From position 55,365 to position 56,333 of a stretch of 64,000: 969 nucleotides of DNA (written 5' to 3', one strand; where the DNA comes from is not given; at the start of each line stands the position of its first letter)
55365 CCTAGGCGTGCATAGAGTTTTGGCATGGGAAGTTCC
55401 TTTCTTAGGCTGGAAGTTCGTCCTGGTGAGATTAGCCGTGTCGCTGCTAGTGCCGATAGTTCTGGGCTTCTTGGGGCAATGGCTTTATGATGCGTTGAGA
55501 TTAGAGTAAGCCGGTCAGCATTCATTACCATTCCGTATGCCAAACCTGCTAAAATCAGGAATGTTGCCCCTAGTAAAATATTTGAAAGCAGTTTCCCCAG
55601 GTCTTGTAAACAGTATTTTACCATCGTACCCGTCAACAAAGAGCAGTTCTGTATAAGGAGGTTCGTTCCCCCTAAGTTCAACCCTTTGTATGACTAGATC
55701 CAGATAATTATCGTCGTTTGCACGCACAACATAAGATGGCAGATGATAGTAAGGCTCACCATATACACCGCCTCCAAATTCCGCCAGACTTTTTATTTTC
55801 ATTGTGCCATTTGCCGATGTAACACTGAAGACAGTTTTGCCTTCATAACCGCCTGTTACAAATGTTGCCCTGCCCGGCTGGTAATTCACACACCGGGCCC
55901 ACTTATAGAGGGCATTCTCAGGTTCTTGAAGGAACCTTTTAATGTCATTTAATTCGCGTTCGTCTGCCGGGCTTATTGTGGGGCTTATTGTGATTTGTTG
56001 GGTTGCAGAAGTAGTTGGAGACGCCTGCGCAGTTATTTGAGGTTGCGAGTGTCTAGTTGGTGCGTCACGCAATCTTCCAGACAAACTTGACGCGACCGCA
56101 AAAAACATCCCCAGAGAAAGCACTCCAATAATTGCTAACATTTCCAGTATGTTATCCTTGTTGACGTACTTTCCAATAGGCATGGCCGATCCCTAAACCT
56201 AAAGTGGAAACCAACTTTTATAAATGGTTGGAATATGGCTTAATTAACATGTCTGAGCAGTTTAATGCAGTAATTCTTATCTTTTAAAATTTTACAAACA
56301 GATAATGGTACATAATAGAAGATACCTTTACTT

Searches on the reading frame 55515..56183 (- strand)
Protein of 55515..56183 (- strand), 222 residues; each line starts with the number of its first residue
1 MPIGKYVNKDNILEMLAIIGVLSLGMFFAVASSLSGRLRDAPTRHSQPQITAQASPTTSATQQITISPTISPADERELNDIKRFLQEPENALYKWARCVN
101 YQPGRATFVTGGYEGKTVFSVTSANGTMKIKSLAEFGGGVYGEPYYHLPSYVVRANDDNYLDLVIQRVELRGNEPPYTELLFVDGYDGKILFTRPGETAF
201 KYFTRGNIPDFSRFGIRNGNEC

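Call 42: find_homologous_proteins(query=window:55515-56183:-)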
Query window:55515-56183:- (222 aa): 1 proteins with E <= 0.001 among 204 candidates.
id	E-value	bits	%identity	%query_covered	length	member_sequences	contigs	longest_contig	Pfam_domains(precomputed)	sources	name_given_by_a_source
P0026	2.3e-146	503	100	100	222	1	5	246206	-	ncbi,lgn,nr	ncbi:MAG: hypothetical protein HYT70_01540 [Candidatus Aenigmarchaeota archaeon]|nr:hypothetical pro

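Call 57: search_protein_families(library=pfam, proteins=[window:55515-56183:-], max_evalue=0.1)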
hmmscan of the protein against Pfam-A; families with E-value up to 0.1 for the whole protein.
window:55515-56183:- (222 aa): 0 families
